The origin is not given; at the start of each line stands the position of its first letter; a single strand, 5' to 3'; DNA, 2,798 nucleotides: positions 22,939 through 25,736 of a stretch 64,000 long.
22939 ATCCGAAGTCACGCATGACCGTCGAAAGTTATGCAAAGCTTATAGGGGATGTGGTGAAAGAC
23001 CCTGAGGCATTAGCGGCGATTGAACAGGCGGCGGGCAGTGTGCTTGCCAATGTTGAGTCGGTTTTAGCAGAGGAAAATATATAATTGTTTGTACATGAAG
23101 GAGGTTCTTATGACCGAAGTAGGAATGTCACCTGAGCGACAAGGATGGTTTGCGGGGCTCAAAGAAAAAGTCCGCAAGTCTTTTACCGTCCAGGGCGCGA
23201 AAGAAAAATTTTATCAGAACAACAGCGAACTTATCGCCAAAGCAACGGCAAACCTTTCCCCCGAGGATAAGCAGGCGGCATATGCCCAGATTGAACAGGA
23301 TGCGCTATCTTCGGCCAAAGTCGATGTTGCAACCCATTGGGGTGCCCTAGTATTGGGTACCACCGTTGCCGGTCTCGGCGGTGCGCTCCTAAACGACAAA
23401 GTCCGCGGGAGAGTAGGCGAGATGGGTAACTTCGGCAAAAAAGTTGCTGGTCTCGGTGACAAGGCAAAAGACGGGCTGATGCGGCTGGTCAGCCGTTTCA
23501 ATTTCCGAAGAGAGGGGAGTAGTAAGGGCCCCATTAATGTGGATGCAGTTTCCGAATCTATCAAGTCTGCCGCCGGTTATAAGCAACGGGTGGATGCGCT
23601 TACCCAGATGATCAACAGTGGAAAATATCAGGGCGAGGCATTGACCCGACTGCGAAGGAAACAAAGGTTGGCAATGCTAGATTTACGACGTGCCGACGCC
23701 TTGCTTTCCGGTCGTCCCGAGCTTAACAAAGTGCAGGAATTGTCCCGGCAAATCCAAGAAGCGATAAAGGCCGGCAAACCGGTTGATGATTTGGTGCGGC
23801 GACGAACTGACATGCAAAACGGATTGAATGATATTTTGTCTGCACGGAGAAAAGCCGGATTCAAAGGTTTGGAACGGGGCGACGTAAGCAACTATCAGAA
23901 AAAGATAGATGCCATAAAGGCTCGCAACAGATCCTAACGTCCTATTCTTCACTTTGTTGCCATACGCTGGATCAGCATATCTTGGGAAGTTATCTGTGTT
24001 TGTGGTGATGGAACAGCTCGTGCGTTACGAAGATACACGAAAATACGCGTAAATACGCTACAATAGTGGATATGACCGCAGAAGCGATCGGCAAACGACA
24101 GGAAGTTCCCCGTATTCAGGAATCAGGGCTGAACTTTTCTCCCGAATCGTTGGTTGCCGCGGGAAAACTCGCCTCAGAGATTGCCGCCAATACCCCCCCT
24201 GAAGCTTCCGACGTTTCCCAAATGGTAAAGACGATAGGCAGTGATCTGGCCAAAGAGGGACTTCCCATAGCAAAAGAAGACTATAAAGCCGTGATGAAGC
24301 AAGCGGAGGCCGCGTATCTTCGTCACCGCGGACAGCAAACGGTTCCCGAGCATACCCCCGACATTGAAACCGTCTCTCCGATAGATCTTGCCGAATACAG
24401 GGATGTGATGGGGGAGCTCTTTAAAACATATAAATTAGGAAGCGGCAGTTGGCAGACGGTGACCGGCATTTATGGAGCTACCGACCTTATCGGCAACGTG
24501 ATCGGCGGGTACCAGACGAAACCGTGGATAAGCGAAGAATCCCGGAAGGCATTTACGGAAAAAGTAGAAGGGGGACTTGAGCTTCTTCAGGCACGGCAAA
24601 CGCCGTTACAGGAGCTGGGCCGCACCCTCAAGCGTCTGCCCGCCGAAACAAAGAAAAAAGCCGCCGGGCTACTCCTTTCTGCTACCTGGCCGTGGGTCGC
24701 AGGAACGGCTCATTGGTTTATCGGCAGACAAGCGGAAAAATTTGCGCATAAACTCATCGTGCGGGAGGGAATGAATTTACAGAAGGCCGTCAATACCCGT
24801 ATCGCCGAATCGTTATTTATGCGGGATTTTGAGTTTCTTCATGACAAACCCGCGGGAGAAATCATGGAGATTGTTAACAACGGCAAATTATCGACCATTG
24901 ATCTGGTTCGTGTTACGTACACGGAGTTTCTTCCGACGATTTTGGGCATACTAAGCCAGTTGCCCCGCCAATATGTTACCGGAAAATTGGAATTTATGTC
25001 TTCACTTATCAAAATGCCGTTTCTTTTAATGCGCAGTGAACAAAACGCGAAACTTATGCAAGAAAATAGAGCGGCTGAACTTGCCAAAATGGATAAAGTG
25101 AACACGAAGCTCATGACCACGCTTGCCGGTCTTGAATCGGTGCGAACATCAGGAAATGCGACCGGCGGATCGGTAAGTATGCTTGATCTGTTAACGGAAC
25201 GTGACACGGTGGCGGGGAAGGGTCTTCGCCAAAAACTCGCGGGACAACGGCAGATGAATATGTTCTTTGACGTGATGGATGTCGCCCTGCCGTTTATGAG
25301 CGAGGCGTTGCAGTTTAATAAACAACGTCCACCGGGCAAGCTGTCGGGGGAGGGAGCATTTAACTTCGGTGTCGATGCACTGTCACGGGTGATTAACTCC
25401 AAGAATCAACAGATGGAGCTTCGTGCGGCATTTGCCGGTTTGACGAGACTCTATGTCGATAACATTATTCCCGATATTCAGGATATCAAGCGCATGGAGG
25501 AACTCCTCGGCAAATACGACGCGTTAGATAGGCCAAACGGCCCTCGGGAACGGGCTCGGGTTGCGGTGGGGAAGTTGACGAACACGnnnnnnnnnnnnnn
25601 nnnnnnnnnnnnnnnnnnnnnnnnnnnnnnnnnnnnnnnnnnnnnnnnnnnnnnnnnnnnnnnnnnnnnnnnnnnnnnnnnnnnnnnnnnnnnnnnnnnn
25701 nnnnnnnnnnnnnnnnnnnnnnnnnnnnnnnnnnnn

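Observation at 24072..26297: ABC ATPase fused to an exporter-like but largely non-hydrophobic N-terminal domain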

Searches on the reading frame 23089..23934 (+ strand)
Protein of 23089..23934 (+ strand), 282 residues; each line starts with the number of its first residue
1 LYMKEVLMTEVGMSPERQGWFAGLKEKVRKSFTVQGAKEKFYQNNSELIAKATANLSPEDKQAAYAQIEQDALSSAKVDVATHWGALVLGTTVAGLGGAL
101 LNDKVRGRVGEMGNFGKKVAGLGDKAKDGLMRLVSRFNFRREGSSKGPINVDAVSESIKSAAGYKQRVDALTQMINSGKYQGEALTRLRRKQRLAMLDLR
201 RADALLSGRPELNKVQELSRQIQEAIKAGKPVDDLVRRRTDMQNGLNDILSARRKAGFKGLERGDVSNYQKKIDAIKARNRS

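Call 7: search_protein_families(library=pfam, proteins=[window:23089-23934:+], max_evalue=0.01)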
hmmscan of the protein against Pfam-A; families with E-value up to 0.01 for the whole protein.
window:23089-23934:+ (282 aa): 0 families

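Call 23: search_protein_families(library=ncbifam, proteins=[window:23089-23934:+], max_evalue=0.01)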
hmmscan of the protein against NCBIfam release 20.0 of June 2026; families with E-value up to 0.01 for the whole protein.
window:23089-23934:+ (282 aa): 0 families

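Call 49: search_protein_families(library=pfam, proteins=[window:23110-23934:+], max_evalue=1)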
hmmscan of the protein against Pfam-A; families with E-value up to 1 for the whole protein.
window:23110-23934:+ (275 aa): 1 family
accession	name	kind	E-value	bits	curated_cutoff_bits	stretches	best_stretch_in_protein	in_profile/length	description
PF24862.1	SUS_EPBD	-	0.49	11.3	27.7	0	158-217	18-79/88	Sucrose synthase EPBD domain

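Call 50: search_protein_families(library=phrogs, proteins=[window:23110-23934:+], max_evalue=0.1)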
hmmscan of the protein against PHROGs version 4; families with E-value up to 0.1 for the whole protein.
window:23110-23934:+ (275 aa): 1 family
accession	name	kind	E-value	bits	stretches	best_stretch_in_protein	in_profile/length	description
phrog_21142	-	DNA, RNA and nucleotide metabolism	0.061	14.2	0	21-55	55-89/185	nucloid associated Lsr2-like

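Call 75: search_protein_families(library=padloc, proteins=[window:23110-23934:+], max_evalue=0.01)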
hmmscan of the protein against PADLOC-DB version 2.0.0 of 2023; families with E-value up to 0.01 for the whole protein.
window:23110-23934:+ (275 aa): 0 families

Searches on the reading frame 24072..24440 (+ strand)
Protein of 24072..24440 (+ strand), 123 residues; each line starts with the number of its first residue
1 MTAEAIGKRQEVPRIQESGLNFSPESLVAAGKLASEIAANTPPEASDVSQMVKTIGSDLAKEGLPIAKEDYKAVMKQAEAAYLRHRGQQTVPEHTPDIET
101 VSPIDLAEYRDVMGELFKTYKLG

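Call 49: search_protein_families(library=pfam, proteins=[window:24072-24440:+], max_evalue=1)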
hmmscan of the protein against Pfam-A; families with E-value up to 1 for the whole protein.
window:24072-24440:+ (123 aa): 0 families

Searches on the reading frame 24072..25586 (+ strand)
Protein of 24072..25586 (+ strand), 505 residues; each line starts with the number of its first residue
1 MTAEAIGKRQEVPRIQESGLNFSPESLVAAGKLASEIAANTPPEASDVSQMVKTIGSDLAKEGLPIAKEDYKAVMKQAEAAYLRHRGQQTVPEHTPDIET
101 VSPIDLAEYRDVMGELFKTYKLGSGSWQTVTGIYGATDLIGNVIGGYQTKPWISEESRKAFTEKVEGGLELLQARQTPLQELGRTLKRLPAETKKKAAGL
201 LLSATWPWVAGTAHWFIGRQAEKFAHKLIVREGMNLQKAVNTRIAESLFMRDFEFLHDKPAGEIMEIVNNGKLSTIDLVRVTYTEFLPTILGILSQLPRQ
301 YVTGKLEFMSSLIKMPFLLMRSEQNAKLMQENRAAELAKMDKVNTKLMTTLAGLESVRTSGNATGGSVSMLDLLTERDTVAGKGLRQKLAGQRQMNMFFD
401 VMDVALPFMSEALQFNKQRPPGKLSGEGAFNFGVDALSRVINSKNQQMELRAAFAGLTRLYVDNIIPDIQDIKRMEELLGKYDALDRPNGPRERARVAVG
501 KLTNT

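Call 9: find_homologous_proteins(query=window:24072-25586:+, max_evalue=0.001)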
Query window:24072-25586:+ (505 aa): 34 proteins with E <= 0.001 among 8000 candidates.
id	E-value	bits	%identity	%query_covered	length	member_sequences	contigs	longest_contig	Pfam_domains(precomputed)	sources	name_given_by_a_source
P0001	0.0e+0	1111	100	100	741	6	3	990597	PF00005.34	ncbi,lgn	ncbi:MAG: ABC transporter ATP-binding protein [Patescibacteria group bacterium]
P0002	1.1e-291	986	88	100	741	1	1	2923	PF00005.34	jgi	jgi:ABC-type transport system involved in cytochrome bd biosynthesis fused ATPase/permease subunit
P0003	3.7e-262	888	79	100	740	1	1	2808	PF00005.34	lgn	-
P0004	4.8e-262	888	80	100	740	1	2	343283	PF00005.34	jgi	-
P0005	5.1e-262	888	79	100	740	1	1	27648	PF00005.34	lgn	-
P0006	6.4e-261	884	79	100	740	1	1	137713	PF00005.34,PF13304.13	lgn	-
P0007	2.0e-259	879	79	100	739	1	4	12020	PF00005.34,PF13304.13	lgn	-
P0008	3.8e-257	872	78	100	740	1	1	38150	PF00005.34,PF13304.13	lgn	-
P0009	3.9e-257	872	78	100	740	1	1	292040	PF00005.34,PF13304.13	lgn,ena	-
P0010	1.4e-256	870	78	100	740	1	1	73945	PF00005.34,PF13304.13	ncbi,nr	ncbi:ATP-binding cassette domain-containing protein [Candidatus Gottesmanbacteria bacterium]|nr:ATP-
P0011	3.0e-252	856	76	100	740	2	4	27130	PF00005.34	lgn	-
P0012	3.9e-246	835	74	100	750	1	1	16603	PF00005.34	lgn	-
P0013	2.6e-209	714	64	100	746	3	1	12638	PF00005.34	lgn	-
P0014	1.4e-205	702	63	100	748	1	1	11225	PF00005.34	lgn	-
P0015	1.8e-205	701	65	100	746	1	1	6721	PF00005.34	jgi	-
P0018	2.4e-153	530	53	94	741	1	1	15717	PF00005.34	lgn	-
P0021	1.1e-82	297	36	95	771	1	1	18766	PF00005.34,PF13304.13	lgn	-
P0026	1.0e-42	165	28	96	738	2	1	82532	PF00005.34,PF13304.13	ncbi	-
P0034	3.5e-34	137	26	92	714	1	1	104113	PF00005.34,PF13304.13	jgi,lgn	-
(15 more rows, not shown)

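Call 17: find_encoding_contigs(protein=P0026, flank=10000, max_places=2)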
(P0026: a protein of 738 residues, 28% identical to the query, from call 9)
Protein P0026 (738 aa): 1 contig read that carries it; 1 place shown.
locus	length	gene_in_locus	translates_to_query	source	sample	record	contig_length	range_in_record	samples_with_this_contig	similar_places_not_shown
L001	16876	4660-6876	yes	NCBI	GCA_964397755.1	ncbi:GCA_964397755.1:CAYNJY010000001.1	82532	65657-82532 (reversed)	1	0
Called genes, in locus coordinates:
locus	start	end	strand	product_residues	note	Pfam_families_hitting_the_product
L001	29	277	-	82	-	-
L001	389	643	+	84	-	-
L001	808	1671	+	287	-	-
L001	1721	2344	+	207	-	-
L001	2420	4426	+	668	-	PF00009:GTP_EFTU, PF00071:Ras (weak), PF00679:EFG_C, PF06421:LepA_C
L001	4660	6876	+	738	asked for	PF00005:ABC_tran, PF13304:AAA_21 (faint)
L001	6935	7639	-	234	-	-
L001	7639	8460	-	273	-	-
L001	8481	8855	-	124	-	-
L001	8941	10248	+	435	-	PF00675:Peptidase_M16, PF05193:Peptidase_M16_C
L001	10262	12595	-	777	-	PF16656:Pur_ac_phosph_N (weak), PF25059:FN3_DSCAM-DSCAML_C (faint), PF00041:fn3 (weak)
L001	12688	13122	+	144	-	PF00334:NDK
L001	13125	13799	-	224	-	PF01797:Y1_Tnp (weak)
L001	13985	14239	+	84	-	-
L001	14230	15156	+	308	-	-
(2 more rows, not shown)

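Call 18: find_encoding_contigs(protein=P0034, flank=10000, max_places=2)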
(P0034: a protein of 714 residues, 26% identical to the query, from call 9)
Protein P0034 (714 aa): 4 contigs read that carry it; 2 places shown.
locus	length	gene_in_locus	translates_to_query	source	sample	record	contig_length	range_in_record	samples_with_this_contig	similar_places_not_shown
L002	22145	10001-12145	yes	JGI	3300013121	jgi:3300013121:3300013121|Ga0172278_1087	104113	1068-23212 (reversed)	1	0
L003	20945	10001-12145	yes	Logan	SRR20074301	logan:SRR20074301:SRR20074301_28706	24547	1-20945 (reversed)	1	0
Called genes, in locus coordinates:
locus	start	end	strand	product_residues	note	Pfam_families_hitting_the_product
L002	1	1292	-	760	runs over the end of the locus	PF00403:HMA, PF00122:E1-E2_ATPase, PF00702:Hydrolase, PF08282:Hydrolase_3 (faint)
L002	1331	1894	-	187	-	PF13628:DUF4142 (faint), PF03713:DUF305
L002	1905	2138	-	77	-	PF02583:Trns_repr_metal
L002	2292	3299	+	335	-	PF13386:DsbD_2, PF13473:Cupredoxin_1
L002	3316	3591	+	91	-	PF00403:HMA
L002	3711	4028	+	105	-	PF00085:Thioredoxin, PF08534:Redoxin (weak), PF13098:Thioredoxin_2 (weak), PF13728:TraF (weak), PF13905:Thioredoxin_8 (faint), PF13192:Thioredoxin_3 (faint)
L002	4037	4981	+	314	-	PF00890:FAD_binding_2 (faint), PF01266:DAO (faint), PF03486:HI0933_like (faint), PF07992:Pyr_redox_2, PF13738:Pyr_redox_3, PF00070:Pyr_redox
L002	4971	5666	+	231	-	PF00175:NAD_binding_1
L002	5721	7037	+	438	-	PF02812:ELFV_dehydrog_N, PF00208:ELFV_dehydrog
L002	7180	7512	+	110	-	-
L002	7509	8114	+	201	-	-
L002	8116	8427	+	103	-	-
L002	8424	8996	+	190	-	-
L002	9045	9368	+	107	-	-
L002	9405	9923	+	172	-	-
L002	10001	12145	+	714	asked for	PF00005:ABC_tran, PF13304:AAA_21 (weak)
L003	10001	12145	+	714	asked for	PF00005:ABC_tran, PF13304:AAA_21 (weak)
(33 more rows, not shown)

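Call 19: find_encoding_contigs(protein=P0021, flank=10000, max_places=2)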
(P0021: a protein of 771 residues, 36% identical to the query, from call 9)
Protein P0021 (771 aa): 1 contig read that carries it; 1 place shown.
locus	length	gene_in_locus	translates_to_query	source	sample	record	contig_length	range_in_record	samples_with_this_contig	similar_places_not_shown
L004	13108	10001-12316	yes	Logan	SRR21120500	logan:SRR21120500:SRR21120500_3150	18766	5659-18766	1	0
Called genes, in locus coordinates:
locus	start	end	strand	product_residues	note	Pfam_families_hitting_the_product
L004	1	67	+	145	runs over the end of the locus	-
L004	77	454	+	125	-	-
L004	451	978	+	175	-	-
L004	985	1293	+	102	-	-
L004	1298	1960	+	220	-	-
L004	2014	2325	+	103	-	-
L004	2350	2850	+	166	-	-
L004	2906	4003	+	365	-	-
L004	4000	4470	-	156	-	PF01850:PIN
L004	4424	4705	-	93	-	-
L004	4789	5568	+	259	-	-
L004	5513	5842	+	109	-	-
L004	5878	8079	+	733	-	PF00005:ABC_tran, PF13304:AAA_21 (weak)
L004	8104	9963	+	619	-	PF00005:ABC_tran, PF13304:AAA_21 (weak)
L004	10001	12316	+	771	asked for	PF00005:ABC_tran, PF13304:AAA_21 (faint)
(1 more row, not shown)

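Call 20: find_encoding_contigs(protein=P0018, flank=10000, max_places=2)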
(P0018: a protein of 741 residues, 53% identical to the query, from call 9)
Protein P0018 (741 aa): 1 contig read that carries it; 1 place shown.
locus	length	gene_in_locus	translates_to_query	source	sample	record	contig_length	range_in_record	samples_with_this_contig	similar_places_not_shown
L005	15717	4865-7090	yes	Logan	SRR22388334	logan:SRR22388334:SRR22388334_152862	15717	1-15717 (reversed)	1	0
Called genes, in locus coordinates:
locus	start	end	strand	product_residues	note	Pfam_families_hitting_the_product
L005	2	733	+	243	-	?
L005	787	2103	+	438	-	PF02812:ELFV_dehydrog_N, PF00208:ELFV_dehydrog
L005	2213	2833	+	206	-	-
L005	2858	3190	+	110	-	-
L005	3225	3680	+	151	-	-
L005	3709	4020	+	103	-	-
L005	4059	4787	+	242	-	-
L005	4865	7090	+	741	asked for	PF00005:ABC_tran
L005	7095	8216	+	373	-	-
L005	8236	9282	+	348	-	-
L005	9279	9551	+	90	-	-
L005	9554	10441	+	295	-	-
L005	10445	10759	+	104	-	-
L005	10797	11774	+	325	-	-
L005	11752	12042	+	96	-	-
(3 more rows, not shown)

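Call 78: find_encoding_contigs(protein=P0002, flank=3000, max_places=1)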
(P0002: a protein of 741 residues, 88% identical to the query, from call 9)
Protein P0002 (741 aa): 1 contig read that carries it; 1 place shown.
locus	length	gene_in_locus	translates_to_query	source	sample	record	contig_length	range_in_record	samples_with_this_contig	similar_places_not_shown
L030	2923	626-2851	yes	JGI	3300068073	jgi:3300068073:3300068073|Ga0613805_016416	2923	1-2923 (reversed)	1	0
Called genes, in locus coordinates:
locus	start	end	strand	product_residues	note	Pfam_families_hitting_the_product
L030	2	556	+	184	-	?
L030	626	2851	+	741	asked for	PF00005:ABC_tran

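Call 79: find_encoding_contigs(protein=P0004, flank=10000, max_places=1)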
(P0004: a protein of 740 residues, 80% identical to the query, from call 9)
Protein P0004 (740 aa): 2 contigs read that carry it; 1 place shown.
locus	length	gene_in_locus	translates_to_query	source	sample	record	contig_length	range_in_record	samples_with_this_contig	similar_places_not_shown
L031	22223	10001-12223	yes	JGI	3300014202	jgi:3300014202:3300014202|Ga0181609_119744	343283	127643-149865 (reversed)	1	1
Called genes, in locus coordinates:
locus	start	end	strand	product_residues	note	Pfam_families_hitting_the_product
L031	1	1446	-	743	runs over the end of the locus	PF00403:HMA, PF00122:E1-E2_ATPase, PF00702:Hydrolase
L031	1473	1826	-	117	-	PF13473:Cupredoxin_1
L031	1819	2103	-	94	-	PF02583:Trns_repr_metal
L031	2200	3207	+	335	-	PF13386:DsbD_2, PF13473:Cupredoxin_1 (weak)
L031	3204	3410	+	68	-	PF00403:HMA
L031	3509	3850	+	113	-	PF08534:Redoxin (faint), PF00085:Thioredoxin, PF13899:Thioredoxin_7 (weak), PF13098:Thioredoxin_2 (faint), PF13905:Thioredoxin_8 (faint)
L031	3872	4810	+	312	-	PF00890:FAD_binding_2 (faint), PF01134:GIDA (faint), PF01266:DAO (faint), PF03486:HI0933_like (faint), PF07992:Pyr_redox_2, PF13738:Pyr_redox_3, PF00070:Pyr_redox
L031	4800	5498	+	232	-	PF00175:NAD_binding_1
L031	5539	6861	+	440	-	PF02812:ELFV_dehydrog_N, PF00208:ELFV_dehydrog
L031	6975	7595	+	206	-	-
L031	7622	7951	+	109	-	-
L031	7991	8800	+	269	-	-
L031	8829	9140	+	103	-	-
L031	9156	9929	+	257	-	-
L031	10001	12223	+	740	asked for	PF00005:ABC_tran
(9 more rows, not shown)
